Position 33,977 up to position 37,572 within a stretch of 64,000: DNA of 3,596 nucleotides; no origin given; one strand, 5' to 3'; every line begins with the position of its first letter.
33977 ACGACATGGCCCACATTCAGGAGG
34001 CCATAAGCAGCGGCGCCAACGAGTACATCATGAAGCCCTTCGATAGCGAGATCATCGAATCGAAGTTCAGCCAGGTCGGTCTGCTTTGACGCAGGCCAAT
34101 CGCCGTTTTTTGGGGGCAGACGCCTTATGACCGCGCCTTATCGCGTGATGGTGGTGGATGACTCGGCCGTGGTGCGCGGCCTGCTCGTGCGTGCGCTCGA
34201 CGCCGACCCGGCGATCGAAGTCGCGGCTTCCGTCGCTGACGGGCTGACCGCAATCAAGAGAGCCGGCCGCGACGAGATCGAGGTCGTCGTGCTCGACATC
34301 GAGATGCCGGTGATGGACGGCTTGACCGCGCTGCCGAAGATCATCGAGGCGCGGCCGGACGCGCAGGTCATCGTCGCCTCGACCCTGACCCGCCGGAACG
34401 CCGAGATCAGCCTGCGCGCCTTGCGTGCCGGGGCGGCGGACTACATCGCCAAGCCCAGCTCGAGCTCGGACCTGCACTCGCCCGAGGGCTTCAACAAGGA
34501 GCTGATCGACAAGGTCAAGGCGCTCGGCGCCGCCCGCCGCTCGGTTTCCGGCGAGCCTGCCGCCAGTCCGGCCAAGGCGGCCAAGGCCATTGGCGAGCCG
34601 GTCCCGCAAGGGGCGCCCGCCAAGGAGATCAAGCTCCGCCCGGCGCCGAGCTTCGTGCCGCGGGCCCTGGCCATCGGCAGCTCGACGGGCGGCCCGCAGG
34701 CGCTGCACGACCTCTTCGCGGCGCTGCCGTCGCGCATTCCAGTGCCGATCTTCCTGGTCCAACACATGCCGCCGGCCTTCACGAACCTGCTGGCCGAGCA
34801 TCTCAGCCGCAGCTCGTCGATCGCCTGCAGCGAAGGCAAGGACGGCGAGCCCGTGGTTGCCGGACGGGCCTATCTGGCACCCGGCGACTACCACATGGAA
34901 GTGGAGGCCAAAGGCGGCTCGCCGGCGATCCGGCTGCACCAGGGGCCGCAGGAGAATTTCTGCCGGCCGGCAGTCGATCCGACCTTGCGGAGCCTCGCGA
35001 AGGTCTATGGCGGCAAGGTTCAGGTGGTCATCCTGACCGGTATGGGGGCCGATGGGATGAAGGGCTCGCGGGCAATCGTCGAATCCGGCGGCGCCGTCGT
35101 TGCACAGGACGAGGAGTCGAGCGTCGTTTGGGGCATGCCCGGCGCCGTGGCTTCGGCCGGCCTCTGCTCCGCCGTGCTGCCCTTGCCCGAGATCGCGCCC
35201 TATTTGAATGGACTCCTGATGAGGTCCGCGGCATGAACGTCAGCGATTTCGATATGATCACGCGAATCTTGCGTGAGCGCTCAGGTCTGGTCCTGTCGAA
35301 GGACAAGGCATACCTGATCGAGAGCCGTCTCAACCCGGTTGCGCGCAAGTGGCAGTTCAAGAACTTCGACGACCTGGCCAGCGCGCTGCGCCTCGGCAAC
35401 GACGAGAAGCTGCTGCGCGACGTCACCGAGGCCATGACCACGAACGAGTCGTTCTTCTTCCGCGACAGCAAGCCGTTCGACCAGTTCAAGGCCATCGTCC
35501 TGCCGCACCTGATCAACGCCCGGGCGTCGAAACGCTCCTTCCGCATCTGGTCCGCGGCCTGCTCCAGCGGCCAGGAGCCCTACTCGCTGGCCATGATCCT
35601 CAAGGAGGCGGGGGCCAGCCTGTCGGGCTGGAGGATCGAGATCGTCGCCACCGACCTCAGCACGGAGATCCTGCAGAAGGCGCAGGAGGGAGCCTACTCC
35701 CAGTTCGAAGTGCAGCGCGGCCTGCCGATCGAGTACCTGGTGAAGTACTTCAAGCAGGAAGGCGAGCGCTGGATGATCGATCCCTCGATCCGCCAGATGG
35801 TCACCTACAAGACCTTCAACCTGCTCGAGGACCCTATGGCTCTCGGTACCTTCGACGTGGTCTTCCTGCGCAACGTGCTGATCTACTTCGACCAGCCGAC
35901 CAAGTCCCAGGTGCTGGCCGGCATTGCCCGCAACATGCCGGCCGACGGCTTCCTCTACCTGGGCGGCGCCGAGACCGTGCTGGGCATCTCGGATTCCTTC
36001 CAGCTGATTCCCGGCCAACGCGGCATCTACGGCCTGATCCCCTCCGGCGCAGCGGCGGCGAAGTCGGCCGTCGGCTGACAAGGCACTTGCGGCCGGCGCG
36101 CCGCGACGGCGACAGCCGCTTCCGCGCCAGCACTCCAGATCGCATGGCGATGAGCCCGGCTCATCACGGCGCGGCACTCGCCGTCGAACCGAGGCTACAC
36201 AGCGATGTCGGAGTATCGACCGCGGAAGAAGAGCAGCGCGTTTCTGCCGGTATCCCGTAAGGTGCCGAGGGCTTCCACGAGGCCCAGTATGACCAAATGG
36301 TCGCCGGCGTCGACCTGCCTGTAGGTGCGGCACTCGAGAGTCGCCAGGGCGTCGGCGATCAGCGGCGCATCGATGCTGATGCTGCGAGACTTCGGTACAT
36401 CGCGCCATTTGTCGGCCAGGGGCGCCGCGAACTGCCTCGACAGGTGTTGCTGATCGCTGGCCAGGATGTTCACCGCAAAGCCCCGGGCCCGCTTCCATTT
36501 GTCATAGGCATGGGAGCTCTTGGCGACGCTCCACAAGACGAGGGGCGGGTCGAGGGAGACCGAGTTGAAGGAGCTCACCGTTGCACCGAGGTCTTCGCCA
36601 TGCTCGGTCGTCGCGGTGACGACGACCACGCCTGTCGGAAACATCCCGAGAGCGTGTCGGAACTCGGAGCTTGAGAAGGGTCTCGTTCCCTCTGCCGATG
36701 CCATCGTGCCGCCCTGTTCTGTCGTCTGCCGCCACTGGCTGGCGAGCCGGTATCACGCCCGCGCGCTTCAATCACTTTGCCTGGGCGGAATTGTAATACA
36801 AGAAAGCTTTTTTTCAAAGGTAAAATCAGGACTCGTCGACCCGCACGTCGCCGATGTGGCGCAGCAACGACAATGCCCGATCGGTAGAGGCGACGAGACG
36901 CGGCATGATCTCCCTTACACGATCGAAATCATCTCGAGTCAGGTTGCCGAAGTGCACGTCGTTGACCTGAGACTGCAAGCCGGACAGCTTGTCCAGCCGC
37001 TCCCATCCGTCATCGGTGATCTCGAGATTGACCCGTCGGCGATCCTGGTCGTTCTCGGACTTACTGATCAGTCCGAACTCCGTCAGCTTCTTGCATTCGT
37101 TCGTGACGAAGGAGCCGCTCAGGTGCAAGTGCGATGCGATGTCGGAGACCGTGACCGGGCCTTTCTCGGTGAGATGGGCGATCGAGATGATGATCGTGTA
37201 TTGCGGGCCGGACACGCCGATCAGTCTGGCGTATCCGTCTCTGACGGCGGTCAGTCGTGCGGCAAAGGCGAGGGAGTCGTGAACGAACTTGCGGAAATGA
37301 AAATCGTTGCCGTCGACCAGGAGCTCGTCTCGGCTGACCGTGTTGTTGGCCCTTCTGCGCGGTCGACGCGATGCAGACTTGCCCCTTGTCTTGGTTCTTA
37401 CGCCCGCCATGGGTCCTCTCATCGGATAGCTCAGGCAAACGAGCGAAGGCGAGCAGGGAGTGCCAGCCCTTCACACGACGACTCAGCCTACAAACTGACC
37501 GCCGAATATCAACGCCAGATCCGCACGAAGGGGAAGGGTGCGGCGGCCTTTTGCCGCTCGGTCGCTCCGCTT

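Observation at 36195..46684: Ten-gene catabolic island tied together by a thrice-repeated GntR-type operator, wedged between the che operon and ctrA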

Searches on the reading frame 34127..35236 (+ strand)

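Call 5: search_protein_families(library=pfam, proteins=[window:34127-35236:+])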
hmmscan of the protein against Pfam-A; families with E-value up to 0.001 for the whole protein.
window:34127-35236:+ (369 aa): 2 families
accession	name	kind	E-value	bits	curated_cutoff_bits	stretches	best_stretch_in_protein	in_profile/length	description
PF01339.22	CheB_methylest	-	2.1e-62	210.4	24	1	182-359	2-173/174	CheB methylesterase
PF00072.30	Response_reg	-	1.2e-20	74.2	30.2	1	7-117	1-107/111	Response regulator receiver domain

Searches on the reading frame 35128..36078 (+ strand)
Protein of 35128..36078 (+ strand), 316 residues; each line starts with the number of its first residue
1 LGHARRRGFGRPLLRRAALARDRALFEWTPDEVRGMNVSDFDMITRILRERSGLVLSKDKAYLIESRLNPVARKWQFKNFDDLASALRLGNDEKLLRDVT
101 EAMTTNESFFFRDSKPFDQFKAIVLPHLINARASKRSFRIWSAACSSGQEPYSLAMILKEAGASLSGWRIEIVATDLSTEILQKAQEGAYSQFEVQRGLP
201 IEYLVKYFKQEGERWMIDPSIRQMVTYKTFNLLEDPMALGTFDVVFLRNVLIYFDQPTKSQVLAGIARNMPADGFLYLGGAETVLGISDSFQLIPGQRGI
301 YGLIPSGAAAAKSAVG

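Call 5: search_protein_families(library=pfam, proteins=[window:35128-36078:+])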
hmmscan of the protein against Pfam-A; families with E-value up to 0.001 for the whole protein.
window:35128-36078:+ (316 aa): 3 families
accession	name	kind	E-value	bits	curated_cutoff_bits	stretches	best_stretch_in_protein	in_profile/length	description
PF01739.24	CheR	-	1.2e-59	201.5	27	1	106-299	1-194/195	CheR methyltransferase, SAM binding domain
PF03705.20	CheR_N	-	9.5e-10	38.5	27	1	40-88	2-50/53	CheR methyltransferase, all-alpha domain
PF13649.12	Methyltransf_25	-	0.0009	20.3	27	0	225-272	48-95/97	Methyltransferase domain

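Call 47: find_homologous_proteins(query=window:35128-36078:+, max_evalue=1e-40)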
Query window:35128-36078:+ (316 aa): 7999 proteins with E <= 1e-40 among 8000 candidates; the best 120 are listed.
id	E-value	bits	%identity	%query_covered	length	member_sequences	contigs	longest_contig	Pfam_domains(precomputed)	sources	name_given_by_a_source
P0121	5.2e-176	602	97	89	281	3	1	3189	PF03705.21,PF01739.25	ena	-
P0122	4.3e-161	553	88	86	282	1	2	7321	PF03705.21,PF01739.25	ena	-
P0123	2.5e-160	551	86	89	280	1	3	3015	PF03705.21,PF01739.25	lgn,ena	-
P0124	3.7e-150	517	82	85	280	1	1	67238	PF03705.21,PF01739.25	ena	-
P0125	1.3e-147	509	81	86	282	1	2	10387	PF03705.21,PF01739.25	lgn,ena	-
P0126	8.6e-145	500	79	88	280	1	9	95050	PF03705.21,PF01739.25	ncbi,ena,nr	ncbi:MAG: protein-glutamate O-methyltransferase [Kiloniellales bacterium]|nr:protein-glutamate O-met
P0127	8.4e-144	496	81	85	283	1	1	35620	PF03705.21,PF01739.25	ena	-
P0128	4.8e-143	494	77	89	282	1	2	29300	PF03705.21,PF01739.25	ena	-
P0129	4.1e-142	491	79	89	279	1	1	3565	PF03705.21,PF01739.25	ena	-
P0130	6.9e-141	487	79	89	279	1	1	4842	PF03705.21,PF01739.25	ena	-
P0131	2.3e-139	482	78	87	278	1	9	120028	PF03705.21,PF01739.25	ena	-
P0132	8.5e-139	480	77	89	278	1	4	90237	PF03705.21,PF01739.25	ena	-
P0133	4.6e-138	477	77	89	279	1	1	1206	PF03705.21,PF01739.25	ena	-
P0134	9.1e-137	473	76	87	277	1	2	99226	PF03705.21,PF01739.25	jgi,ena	-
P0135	1.0e-136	473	75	89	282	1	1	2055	PF03705.21,PF01739.25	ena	-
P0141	4.7e-134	464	73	89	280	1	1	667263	PF03705.21,PF01739.25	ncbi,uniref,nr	ncbi:protein-glutamate O-methyltransferase CheR [Kiloniella sp. EL199]|uniref:CheR family methyltran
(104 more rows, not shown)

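Call 48: find_encoding_contigs(protein=P0124, flank=10000, max_places=2)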
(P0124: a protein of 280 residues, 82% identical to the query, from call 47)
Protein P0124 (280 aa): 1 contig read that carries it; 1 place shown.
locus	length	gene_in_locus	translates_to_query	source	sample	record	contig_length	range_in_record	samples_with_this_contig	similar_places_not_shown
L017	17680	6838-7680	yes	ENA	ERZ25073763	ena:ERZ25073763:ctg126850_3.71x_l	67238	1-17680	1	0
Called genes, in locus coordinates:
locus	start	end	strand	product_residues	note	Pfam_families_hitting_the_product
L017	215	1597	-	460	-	PF00528:BPD_transp_1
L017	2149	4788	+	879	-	PF01627:Hpt, PF02895:H-kinase_dim, PF02518:HATPase_c, PF01584:CheW, PF00072:Response_reg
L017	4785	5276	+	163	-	PF01584:CheW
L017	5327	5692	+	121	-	PF00072:Response_reg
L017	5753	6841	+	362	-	PF00072:Response_reg, PF01339:CheB_methylest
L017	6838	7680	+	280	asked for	PF03705:CheR_N, PF01739:CheR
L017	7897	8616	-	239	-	PF00072:Response_reg, PF00486:Trans_reg_C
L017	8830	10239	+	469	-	PF00006:ATP-synt_ab, PF18269:T3SS_ATPase_C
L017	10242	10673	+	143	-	PF02050:FliJ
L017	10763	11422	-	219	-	PF00578:AhpC-TSA, PF08534:Redoxin, PF10417:1-cysPrx_C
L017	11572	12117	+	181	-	PF13302:Acetyltransf_3, PF00583:Acetyltransf_1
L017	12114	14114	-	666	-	-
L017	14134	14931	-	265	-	PF10609:ParA, PF00142:Fer4_NifH (faint), PF01656:CbiA, PF06564:CBP_BcsQ (faint), PF13614:AAA_31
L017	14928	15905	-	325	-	PF00448:SRP54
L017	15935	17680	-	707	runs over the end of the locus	PF00771:FHIPEP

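Call 49: find_encoding_contigs(protein=P0126, flank=10000, max_places=2)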
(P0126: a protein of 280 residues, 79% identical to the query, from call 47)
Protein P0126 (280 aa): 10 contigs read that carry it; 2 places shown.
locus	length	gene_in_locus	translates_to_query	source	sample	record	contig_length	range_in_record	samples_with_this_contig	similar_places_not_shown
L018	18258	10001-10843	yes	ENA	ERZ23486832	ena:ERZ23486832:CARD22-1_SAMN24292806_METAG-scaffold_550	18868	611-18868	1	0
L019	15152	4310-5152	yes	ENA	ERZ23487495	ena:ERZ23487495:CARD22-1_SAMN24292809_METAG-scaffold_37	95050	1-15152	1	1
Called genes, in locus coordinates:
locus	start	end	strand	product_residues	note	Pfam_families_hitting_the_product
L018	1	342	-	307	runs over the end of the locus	PF00126:HTH_1, PF03466:LysR_substrate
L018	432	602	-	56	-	PF12073:DUF3553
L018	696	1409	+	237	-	PF10090:HPTransfase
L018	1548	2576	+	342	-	PF01547:SBP_bac_1, PF13531:SBP_bac_11, PF13416:SBP_bac_8, PF13343:SBP_bac_6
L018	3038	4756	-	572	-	PF00528:BPD_transp_1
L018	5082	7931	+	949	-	PF01627:Hpt, PF02895:H-kinase_dim, PF02518:HATPase_c, PF01584:CheW, PF00072:Response_reg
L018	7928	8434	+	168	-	PF01584:CheW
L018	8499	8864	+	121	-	PF00072:Response_reg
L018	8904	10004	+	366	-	PF00072:Response_reg, PF01339:CheB_methylest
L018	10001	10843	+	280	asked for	PF03705:CheR_N, PF01739:CheR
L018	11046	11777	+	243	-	-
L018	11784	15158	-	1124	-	PF00536:SAM_1, PF07647:SAM_2, PF00211:Guanylate_cyc, PF13191:AAA_16, PF13401:AAA_22 (faint), PF07719:TPR_2 (faint)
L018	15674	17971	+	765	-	PF22148:Fervidolysin_NPro-like (faint), PF00082:Peptidase_S8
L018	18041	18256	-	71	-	?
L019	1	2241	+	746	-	?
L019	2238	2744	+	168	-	PF01584:CheW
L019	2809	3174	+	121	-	PF00072:Response_reg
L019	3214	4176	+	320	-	PF00072:Response_reg, PF01339:CheB_methylest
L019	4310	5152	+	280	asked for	PF03705:CheR_N, PF01739:CheR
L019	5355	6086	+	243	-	-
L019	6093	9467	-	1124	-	PF00536:SAM_1, PF07647:SAM_2, PF00211:Guanylate_cyc, PF13191:AAA_16, PF13401:AAA_22 (faint), PF07719:TPR_2 (faint)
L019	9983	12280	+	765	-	PF22148:Fervidolysin_NPro-like (faint), PF00082:Peptidase_S8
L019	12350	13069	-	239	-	PF00072:Response_reg, PF00486:Trans_reg_C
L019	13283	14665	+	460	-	PF00006:ATP-synt_ab, PF18269:T3SS_ATPase_C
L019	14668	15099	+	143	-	PF02050:FliJ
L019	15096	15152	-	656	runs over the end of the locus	-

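Call 50: find_encoding_contigs(protein=P0141, flank=10000, max_places=2)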
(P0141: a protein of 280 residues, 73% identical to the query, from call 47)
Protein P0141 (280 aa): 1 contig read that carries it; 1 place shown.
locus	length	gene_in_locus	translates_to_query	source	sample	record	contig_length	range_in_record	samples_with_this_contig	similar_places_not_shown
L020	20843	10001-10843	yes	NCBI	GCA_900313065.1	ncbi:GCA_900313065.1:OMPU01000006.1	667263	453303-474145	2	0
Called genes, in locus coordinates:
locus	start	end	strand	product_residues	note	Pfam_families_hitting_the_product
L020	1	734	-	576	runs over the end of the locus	PF01257:2Fe-2S_thioredx, PF01512:Complex1_51K, PF10589:NADH_4Fe-4S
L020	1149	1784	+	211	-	PF10090:HPTransfase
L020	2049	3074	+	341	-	PF01547:SBP_bac_1, PF13531:SBP_bac_11, PF13416:SBP_bac_8, PF13343:SBP_bac_6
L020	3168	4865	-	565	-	PF00528:BPD_transp_1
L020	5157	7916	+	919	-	PF01627:Hpt, PF02895:H-kinase_dim, PF02518:HATPase_c, PF01584:CheW, PF00072:Response_reg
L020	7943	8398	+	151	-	PF01584:CheW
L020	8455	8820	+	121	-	PF00072:Response_reg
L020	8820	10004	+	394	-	PF00072:Response_reg, PF01339:CheB_methylest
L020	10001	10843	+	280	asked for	PF03705:CheR_N, PF01739:CheR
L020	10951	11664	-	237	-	PF00072:Response_reg, PF00486:Trans_reg_C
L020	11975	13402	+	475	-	PF00006:ATP-synt_ab, PF18269:T3SS_ATPase_C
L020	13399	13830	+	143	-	PF02050:FliJ (weak)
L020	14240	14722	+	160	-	-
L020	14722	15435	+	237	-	-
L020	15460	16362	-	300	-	PF00126:HTH_1, PF03466:LysR_substrate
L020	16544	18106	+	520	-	PF06253:MTTB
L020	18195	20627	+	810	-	PF00070:Pyr_redox (faint), PF01266:DAO, PF03486:HI0933_like (faint), PF07992:Pyr_redox_2 (faint), PF13450:NAD_binding_8 (weak), PF16350:FAO_M, PF01571:GCV_T, PF08669:GCV_T_C, +1 more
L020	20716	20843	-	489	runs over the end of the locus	-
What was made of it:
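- On Genomic island: cheR and ctrA are adjacent in L017 and L020, and a different insert sits there in L019 (calls 48-50).
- L019 has unrelated cargo at the same junction (calls 47-50).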

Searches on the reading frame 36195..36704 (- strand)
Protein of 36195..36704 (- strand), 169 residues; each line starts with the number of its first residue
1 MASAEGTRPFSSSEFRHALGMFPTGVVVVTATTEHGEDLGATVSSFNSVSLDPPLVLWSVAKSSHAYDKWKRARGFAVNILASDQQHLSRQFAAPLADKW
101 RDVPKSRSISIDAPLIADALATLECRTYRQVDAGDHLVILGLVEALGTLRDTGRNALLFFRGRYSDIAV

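Call 4: search_protein_families(library=pfam, proteins=[window:36195-36704:-])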
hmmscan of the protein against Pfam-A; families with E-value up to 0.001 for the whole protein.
window:36195-36704:- (169 aa): 1 family
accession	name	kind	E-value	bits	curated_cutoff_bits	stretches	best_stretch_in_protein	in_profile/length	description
PF01613.24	Flavin_Reduct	-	2.5e-39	135.3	27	1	20-167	2-152/153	Flavin reductase like domain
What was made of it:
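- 36195..36704 (-): NAD(P)H:flavin reductase, the small component of a two-component monooxygenase (169 aa). Pfam Flavin_Reduct, E 2.5e-39 (call 4).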

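Call 12: search_protein_families(library=ncbifam, proteins=[window:36195-36704:-], max_evalue=0.00001)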
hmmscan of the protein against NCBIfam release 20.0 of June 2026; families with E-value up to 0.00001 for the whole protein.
window:36195-36704:- (169 aa): 8 families
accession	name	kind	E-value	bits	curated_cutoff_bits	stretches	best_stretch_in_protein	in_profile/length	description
NF045919.1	HphnlacHdxRed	equivalog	2.1e-46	158.5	340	1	10-167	5-158/309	p-hydroxyphenylacetate 3-hydroxylase reductase component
NF045630.1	monooxsub_HsaB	equivalog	2.5e-37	128.5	230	1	10-167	5-159/186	3-hydroxy-9,10-secoandrosta-1,3,5(10)-triene-9,17-dione monooxygenase reductase subunit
NF052639.1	FlvnRedFerAPor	equivalog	2.1e-34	118.5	260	1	12-167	4-155/158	flavin reductase FerA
NF045733.1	StyMonoxStyB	equivalog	1.8e-29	102.7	200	1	13-165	2-147/150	styrene monooxygenase NADH-dependent flavin reductase subunit StyB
NF042921.1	HpaC_Thermus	equivalog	3.5e-29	101.7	200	1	13-165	3-147/150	4-hydroxyphenylacetate 3-monooxygenase reductase subunit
TIGR03615.1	RutF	equivalog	5.2e-18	65.5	254.75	1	12-165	3-154/156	NADH-dependent FMN reductase RutF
TIGR02296.1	HpaC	equivalog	3.5e-14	53.1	205.95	1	15-166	1-152/154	4-hydroxyphenylacetate 3-monooxygenase, reductase component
NF012030.0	PRK15486.1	equivalog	1.9e-07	31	315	1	14-166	9-161/170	4-hydroxyphenylacetate 3-monooxygenase reductase subunit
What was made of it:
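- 36195..36704 (-): The best NCBIfam matches are HpaC/HsaB-type reductases, all below their cut-offs (call 12).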

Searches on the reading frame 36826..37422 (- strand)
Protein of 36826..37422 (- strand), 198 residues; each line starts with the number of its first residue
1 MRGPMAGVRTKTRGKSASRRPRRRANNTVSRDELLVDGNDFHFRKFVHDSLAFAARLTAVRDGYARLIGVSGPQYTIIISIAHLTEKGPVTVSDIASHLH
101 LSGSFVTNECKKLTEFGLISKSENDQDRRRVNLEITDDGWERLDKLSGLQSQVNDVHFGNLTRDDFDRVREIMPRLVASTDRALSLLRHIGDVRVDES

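Call 4: search_protein_families(library=pfam, proteins=[window:36826-37422:-])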
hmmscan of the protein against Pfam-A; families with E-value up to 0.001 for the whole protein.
window:36826-37422:- (198 aa): 4 families
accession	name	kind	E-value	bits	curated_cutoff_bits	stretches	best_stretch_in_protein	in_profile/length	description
PF01047.28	MarR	-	4.1e-09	36.6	24.6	1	84-131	12-59/59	MarR family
PF12802.13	MarR_2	-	1e-08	35.6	27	1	69-130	2-61/61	MarR family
PF13463.12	HTH_27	-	2.8e-06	27.9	22.2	1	76-139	7-68/68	Winged helix DNA-binding domain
PF22381.2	Staph_reg_Sar_Rot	-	7.5e-06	26.4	27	1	73-146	15-85/85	Transcriptional regulator SarA/Rot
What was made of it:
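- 36826..37410 (-): MarR-family regulator. Pfam MarR, E 4e-9 (call 4).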

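Call 12: search_protein_families(library=ncbifam, proteins=[window:36826-37422:-], max_evalue=0.00001)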
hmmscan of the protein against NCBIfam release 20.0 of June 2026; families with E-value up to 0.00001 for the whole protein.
window:36826-37422:- (198 aa): 3 families
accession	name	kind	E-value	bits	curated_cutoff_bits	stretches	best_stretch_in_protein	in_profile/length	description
NF045593.1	bilirub_TF_BilQ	equivalog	1.1e-08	34.8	125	1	83-177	38-132/135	bilirubin utilization transcriptional regulator BilQ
NF047395.1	TransRegLtdR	equivalog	2.4e-07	30.6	250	1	90-176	66-154/166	transcriptional regulator LdtR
NF010349.0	PRK13777.1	equivalog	9.8e-06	25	153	0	78-155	51-127/190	HTH-type transcriptional regulator Hpr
